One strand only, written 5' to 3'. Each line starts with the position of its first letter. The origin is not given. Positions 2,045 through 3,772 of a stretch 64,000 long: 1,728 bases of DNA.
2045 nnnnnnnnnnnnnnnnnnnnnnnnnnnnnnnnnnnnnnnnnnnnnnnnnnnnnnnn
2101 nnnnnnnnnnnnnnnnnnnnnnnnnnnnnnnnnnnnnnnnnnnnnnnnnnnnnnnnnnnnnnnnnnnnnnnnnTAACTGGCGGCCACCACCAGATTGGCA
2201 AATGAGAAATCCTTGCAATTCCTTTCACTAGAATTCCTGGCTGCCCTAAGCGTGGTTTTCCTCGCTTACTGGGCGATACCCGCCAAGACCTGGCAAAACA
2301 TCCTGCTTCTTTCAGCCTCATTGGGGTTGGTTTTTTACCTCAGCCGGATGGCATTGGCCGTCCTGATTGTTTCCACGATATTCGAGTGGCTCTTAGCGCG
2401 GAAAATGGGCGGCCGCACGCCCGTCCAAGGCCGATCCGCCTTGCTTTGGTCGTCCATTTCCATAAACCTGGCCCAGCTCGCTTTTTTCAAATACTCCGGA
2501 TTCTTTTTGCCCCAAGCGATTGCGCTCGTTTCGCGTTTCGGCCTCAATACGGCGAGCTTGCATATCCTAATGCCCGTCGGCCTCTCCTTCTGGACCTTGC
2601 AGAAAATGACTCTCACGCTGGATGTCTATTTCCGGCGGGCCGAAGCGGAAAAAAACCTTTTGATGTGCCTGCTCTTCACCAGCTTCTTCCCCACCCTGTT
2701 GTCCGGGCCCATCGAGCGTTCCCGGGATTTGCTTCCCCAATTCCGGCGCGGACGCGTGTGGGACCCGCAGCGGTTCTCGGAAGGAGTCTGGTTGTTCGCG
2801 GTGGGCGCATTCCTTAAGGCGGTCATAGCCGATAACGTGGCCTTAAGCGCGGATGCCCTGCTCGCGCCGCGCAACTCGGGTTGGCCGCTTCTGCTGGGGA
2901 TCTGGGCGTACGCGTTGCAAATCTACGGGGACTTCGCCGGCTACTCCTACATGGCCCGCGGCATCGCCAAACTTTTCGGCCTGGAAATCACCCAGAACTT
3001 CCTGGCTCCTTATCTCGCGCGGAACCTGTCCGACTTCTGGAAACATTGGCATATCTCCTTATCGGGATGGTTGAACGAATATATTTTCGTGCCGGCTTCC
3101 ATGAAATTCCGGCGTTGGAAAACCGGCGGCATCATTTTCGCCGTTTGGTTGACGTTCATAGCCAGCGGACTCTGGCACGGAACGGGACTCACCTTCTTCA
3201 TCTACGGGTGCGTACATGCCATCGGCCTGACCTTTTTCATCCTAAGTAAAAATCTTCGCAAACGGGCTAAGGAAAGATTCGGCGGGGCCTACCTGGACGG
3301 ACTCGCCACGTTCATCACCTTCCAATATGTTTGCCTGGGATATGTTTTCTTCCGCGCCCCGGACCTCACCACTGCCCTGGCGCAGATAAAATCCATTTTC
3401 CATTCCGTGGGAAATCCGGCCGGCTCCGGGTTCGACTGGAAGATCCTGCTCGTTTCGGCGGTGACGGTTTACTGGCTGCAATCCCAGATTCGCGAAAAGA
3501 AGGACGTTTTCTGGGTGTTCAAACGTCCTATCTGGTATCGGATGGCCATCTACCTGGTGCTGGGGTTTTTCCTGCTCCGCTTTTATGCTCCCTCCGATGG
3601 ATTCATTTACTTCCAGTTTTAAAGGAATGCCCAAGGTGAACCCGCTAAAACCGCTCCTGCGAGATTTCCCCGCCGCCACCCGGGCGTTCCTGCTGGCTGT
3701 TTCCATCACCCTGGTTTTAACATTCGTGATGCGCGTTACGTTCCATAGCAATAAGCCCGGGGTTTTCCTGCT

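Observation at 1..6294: OmpR-type two-component system divergently adjacent to a dlt-like operon (carrier protein, MBOAT, DltD-like, adenylase) in an apparently diderm, GC-rich genome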

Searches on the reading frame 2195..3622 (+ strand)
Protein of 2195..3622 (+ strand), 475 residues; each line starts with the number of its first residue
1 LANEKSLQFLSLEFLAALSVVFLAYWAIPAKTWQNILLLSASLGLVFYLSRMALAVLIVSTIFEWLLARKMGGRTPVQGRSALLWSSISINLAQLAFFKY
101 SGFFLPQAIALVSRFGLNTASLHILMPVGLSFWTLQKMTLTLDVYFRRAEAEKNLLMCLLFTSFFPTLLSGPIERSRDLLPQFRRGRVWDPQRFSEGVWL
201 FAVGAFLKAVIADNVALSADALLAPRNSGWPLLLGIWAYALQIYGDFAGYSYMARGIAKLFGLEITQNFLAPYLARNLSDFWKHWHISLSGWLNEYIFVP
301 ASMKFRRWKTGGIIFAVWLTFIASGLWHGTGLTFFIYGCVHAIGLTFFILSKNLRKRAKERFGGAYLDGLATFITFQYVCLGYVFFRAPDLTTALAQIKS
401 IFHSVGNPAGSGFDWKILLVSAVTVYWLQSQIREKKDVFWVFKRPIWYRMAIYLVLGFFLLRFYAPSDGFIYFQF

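Call 7: search_protein_families(library=pfam, proteins=[window:2195-3622:+], max_evalue=0.01)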
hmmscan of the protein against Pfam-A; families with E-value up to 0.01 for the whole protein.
window:2195-3622:+ (475 aa): 1 family
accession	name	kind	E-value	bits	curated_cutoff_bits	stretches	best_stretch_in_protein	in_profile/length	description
PF03062.24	MBOAT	-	8e-19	68.5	27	1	154-359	80-305/337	MBOAT, membrane-bound O-acyltransferase family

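Call 8: search_protein_families(library=ncbifam, proteins=[window:2195-3622:+], max_evalue=0.01)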
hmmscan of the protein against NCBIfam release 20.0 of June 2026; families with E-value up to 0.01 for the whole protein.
window:2195-3622:+ (475 aa): 1 family
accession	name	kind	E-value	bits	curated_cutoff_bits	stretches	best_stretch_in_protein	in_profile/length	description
TIGR04091.1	LTA_dltB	equivalog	1.9e-50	172.2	375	1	7-386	6-376/380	D-alanyl-lipoteichoic acid biosynthesis protein DltB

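Call 10: search_solved_structures(query=window:2195-3622:+, max_evalue=0.01, show_alignments=1)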
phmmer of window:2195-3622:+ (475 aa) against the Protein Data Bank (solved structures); distinct sequences matched with E-value up to 0.01: 2.
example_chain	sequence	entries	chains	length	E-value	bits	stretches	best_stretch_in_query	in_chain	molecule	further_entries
8jem_A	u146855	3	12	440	2.1e-20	76.6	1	120-387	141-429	Teichoic acid D-alanyltransferase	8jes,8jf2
6bug_C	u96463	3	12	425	2.8e-20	76.2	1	120-387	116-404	D-alanyl transfer protein DltB | Integral membrane protein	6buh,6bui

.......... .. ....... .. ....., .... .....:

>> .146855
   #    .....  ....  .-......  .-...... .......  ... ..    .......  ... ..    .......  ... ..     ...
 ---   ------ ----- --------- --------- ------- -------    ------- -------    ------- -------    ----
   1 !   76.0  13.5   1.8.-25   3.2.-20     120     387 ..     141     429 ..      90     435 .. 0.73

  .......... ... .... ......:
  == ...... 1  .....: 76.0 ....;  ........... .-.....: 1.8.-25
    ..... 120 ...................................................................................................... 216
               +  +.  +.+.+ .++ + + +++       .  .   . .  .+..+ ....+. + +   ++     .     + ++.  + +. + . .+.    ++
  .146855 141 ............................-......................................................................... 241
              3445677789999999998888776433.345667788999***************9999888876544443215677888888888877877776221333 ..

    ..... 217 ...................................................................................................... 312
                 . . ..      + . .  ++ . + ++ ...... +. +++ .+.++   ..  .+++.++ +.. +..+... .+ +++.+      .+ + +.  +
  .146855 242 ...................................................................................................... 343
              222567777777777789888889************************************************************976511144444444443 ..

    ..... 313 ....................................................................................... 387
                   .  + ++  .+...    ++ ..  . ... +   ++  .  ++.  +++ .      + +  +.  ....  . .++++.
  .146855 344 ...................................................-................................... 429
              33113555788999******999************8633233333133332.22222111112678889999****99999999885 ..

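Call 68: find_homologous_proteins(query=window:2195-3622:+, max_evalue=1e-20)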
Query window:2195-3622:+ (475 aa): 7888 proteins with E <= 1e-20 among 8000 candidates; the best 120 are listed.
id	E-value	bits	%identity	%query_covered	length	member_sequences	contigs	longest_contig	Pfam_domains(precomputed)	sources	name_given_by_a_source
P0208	2.3e-230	784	73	99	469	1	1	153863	PF03062.25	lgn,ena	-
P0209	8.2e-221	752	70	99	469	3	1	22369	PF03062.25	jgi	-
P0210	1.6e-199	682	64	99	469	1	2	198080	PF03062.25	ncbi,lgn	-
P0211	2.8e-195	668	65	99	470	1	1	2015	PF03062.25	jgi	jgi:alginate O-acetyltransferase complex protein AlgI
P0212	1.9e-194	666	64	99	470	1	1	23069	PF03062.25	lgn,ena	-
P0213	5.6e-194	664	62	99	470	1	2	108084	PF03062.25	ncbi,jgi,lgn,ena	-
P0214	2.7e-193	662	62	99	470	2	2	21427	PF03062.25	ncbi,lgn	-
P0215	2.1e-192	659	62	99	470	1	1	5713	PF03062.25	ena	-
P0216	6.9e-190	650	62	99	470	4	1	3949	PF03062.25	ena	-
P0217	4.8e-185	635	61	99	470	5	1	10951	PF03062.25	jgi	jgi:alginate O-acetyltransferase complex protein AlgI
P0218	5.5e-183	628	62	99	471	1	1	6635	PF03062.25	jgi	jgi:alginate O-acetyltransferase complex protein AlgI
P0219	7.8e-183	627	60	99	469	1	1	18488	PF03062.25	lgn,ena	-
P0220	5.4e-182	624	59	99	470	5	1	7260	PF03062.25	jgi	jgi:alginate O-acetyltransferase complex protein AlgI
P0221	2.5e-160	553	60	91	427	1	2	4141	PF03062.25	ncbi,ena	-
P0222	3.5e-160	553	55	99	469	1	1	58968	PF03062.25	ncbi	-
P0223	5.0e-160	552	56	99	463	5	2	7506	PF03062.25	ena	-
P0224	8.1e-156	538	56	99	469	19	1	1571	PF03062.25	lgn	-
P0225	8.5e-153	528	52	99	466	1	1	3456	PF03062.25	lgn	-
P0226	9.6e-152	525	51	99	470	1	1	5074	PF03062.25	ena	-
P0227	1.0e-149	518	51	99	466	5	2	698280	PF03062.25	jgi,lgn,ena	-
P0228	2.9e-149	517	52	99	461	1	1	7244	PF03062.25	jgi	jgi:alginate O-acetyltransferase complex protein AlgI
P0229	5.3e-149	516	51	99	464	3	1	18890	PF03062.25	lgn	-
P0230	1.2e-148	515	52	99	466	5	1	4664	PF03062.25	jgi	jgi:alginate O-acetyltransferase complex protein AlgI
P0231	1.2e-147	511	52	95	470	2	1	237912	PF03062.25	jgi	-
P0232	2.9e-147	510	53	99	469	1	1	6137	PF03062.25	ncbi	-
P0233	5.7e-147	509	52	99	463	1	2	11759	PF03062.25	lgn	-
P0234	9.6e-146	505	51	99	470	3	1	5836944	PF03062.25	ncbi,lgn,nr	ncbi:MAG: MBOAT family protein [Fibrobacterota bacterium]|nr:MAG: MBOAT family protein [Fibrobactero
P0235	7.7e-145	502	51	99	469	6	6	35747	PF03062.25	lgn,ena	-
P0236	9.9e-145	502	51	99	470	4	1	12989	PF03062.25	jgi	jgi:alginate O-acetyltransferase complex protein AlgI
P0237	1.6e-142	494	50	99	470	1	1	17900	PF03062.25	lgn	-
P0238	3.2e-142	493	51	99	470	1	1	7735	PF03062.25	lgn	-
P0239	3.2e-140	487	50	99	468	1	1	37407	PF03062.25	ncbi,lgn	-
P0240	1.5e-138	481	58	80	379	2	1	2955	PF03062.25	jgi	jgi:D-alanyl-lipoteichoic acid acyltransferase DltB (MBOAT superfamily)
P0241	3.7e-138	480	48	99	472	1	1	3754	PF03062.25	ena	-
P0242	2.7e-133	464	53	87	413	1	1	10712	PF03062.25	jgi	jgi:alginate O-acetyltransferase complex protein AlgI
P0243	8.7e-131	456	52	91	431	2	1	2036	PF03062.25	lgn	-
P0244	1.8e-130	455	46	99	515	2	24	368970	PF03062.25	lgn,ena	-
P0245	2.9e-130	454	48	99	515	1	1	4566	PF03062.25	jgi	jgi:alginate O-acetyltransferase complex protein AlgI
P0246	1.4e-128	448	46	99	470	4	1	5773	PF03062.25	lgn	-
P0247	1.6e-128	448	49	95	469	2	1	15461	PF03062.25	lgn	-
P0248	2.7e-118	414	45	99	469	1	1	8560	PF03062.25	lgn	-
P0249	5.4e-111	390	42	99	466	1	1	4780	PF03062.25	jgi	jgi:alginate O-acetyltransferase complex protein AlgI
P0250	2.1e-110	388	54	71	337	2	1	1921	PF03062.25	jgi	jgi:D-alanyl-lipoteichoic acid acyltransferase DltB (MBOAT superfamily)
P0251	1.0e-106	376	43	99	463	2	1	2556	PF03062.25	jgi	jgi:alginate O-acetyltransferase complex protein AlgI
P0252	3.3e-106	375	43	98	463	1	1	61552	PF03062.25,PF13813.12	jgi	jgi:alginate O-acetyltransferase complex protein AlgI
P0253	4.4e-106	374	43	94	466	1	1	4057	PF03062.25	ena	-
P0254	3.2e-101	358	41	99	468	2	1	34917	PF03062.25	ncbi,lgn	ncbi:MAG TPA: MBOAT family O-acyltransferase [Polyangiales bacterium]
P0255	6.2e-101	357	40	99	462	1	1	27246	PF03062.25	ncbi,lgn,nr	ncbi:MAG TPA: MBOAT family O-acyltransferase [Polyangiaceae bacterium]|nr:MBOAT family O-acyltransfe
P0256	1.6e-96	343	41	99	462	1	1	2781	PF03062.25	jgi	jgi:D-alanyl-lipoteichoic acid acyltransferase DltB (MBOAT superfamily)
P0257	2.3e-91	326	38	99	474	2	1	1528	PF03062.25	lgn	-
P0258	9.5e-90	320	42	88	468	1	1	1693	PF03062.25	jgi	jgi:D-alanyl-lipoteichoic acid acyltransferase DltB (MBOAT superfamily)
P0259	2.6e-85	306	37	99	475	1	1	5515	PF03062.25,PF13813.12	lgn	-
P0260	1.6e-84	303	36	98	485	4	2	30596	PF03062.25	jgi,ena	-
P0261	2.5e-84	302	43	73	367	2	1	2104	PF03062.25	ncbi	ncbi:MAG TPA: MBOAT family O-acyltransferase, partial [Polyangiaceae bacterium]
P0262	1.0e-83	300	40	83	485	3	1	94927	PF03062.25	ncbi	-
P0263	2.1e-81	293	38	98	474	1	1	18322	PF03062.25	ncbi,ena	-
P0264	9.2e-81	291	37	93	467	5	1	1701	PF03062.25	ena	-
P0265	6.8e-80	288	39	84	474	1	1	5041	PF03062.25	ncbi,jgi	jgi:alginate O-acetyltransferase complex protein AlgI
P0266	9.4e-80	287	38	98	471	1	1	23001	PF03062.25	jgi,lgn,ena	-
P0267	1.5e-79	287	38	83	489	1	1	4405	PF03062.25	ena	-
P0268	4.2e-79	285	39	83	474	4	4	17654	PF03062.25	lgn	-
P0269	4.4e-79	285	36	98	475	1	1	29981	PF03062.25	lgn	-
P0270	3.7e-78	282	36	98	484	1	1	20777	PF03062.25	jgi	-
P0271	1.5e-77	280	38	92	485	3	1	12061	PF03062.25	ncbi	-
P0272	2.2e-77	279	39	98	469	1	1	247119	PF03062.25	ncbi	ncbi:MAG: MBOAT family protein [Verrucomicrobiales bacterium]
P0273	8.2e-77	278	39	98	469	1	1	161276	PF03062.25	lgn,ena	-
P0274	1.0e-76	277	38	98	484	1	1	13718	PF03062.25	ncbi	ncbi:MAG: MBOAT family O-acyltransferase [Planctomycetota bacterium]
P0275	1.8e-76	276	37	98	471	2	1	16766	PF03062.25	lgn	-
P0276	2.0e-76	276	37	98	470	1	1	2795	PF03062.25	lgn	-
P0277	4.5e-76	275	36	99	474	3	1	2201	PF03062.25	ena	-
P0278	6.3e-76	275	38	98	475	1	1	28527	PF03062.25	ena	-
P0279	1.3e-75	274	35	98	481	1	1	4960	PF03062.25,PF13813.12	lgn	-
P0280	1.3e-75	274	34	99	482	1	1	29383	PF03062.25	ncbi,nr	ncbi:MAG: MBOAT family protein [Salinivirgaceae bacterium]|nr:MBOAT family protein [Salinivirgaceae 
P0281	3.2e-75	272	37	99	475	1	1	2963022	PF03062.25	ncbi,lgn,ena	-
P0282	5.0e-75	272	37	98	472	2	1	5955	PF03062.25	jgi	-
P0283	8.9e-75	271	38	100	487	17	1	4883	PF03062.25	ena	-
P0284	1.3e-74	270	39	99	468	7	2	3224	PF03062.25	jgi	-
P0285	2.0e-74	270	39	99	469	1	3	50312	PF03062.25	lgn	-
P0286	2.4e-74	269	36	99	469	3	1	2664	PF03062.25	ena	-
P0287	2.5e-74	269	35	98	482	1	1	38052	PF03062.25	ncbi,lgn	-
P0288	2.5e-74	269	38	98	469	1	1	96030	PF03062.25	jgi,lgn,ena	-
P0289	3.6e-74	269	37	98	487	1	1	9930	PF03062.25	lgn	-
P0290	4.2e-74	269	38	98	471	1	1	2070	PF03062.25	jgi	jgi:D-alanyl-lipoteichoic acid acyltransferase DltB (MBOAT superfamily)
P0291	6.6e-74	268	36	83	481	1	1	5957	PF03062.25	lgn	-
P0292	7.1e-74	268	37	98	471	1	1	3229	PF03062.25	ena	-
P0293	9.3e-74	268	36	98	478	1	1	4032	PF03062.25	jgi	-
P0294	1.1e-73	267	37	98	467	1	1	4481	PF03062.25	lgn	-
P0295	1.1e-73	267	36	98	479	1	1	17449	PF03062.25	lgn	-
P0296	1.2e-73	267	37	98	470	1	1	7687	PF03062.25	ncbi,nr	ncbi:MAG: MBOAT family protein [Actinomycetota bacterium]|nr:MBOAT family protein [Actinomycetota ba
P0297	1.5e-73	267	36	99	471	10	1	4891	PF03062.25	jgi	-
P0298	1.5e-73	267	38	98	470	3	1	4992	PF03062.25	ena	-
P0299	1.6e-73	267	37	98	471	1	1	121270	PF03062.25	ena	-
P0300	1.7e-73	267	39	83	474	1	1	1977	PF03062.25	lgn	-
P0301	1.9e-73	267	36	98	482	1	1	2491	PF03062.25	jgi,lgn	jgi:D-alanyl-lipoteichoic acid acyltransferase DltB (MBOAT superfamily)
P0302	2.1e-73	266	37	83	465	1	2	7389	PF03062.25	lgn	-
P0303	2.1e-73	266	36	99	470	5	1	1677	PF03062.25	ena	-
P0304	2.3e-73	266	37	98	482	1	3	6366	PF03062.25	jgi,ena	-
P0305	2.7e-73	266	35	98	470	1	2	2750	PF03062.25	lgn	-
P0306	2.8e-73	266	36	98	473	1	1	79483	PF03062.25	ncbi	-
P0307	3.0e-73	266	35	98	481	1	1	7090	PF03062.25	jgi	jgi:D-alanyl-lipoteichoic acid acyltransferase DltB (MBOAT superfamily)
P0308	3.2e-73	266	36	98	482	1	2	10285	PF03062.25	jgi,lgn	jgi:D-alanyl-lipoteichoic acid acyltransferase DltB (MBOAT superfamily)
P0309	3.3e-73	266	36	98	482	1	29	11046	PF03062.25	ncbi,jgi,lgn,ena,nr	ncbi:MAG: MBOAT family O-acyltransferase [Flavobacteriales bacterium]|jgi:D-alanyl-lipoteichoic acid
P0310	3.5e-73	266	38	98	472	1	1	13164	PF03062.25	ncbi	-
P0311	4.1e-73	265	37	99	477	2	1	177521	PF03062.25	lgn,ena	-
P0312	4.3e-73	265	35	98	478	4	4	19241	PF03062.25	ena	-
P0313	4.3e-73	265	36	98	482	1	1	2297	PF03062.25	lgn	-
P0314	4.4e-73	265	37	98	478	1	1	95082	PF03062.25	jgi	jgi:D-alanyl-lipoteichoic acid acyltransferase DltB (MBOAT superfamily)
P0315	4.4e-73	265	37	98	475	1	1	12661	PF03062.25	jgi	jgi:D-alanyl-lipoteichoic acid acyltransferase DltB (MBOAT superfamily)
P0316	4.6e-73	265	36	98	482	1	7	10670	PF03062.25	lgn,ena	-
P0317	5.0e-73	265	34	98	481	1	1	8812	PF03062.25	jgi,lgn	jgi:D-alanyl-lipoteichoic acid acyltransferase DltB (MBOAT superfamily)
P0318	5.0e-73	265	36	98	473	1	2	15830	PF03062.25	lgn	-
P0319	5.0e-73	265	37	98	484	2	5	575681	PF03062.25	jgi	jgi:alginate O-acetyltransferase complex protein AlgI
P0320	5.1e-73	265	36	98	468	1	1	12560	PF03062.25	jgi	-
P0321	5.5e-73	265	36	98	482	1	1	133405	PF03062.25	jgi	-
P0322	5.7e-73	265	36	98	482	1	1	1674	PF03062.25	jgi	jgi:D-alanyl-lipoteichoic acid acyltransferase DltB (MBOAT superfamily)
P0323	5.8e-73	265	37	98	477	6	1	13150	PF03062.25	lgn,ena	-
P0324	6.1e-73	265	40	81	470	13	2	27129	PF03062.25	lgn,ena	-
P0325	6.4e-73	265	37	98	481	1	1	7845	PF03062.25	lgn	-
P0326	6.6e-73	265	36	98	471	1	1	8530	PF03062.25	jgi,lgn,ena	-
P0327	6.6e-73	265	35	99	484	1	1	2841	PF03062.25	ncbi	-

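Call 70: find_encoding_contigs(protein=P0309, flank=5000, max_places=2)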
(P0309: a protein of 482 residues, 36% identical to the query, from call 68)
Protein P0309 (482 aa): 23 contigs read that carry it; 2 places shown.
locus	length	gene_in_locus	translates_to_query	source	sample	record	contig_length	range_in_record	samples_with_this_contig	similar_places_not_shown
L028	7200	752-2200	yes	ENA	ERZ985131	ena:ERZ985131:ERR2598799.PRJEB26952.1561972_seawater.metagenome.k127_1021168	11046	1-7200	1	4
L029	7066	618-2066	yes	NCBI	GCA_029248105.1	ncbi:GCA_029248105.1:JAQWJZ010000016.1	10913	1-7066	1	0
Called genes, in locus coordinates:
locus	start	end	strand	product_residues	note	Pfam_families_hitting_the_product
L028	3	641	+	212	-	?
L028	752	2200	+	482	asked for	PF03062:MBOAT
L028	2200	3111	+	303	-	-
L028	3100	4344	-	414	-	PF02836:Glyco_hydro_2_C (weak)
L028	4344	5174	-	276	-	PF03935:SKN1_KRE6_Sbg1 (faint), PF26113:GH16_XgeA, PF00722:Glyco_hydro_16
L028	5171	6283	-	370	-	PF21582:CBM30 (weak)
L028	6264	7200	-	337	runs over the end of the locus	-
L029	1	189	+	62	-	?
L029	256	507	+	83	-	PF18962:Por_Secre_tail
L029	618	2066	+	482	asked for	PF03062:MBOAT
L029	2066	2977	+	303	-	-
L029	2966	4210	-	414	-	PF02836:Glyco_hydro_2_C (weak)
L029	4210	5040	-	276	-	PF03935:SKN1_KRE6_Sbg1 (faint), PF26113:GH16_XgeA, PF00722:Glyco_hydro_16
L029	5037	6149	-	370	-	PF21582:CBM30 (weak)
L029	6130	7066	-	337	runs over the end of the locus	-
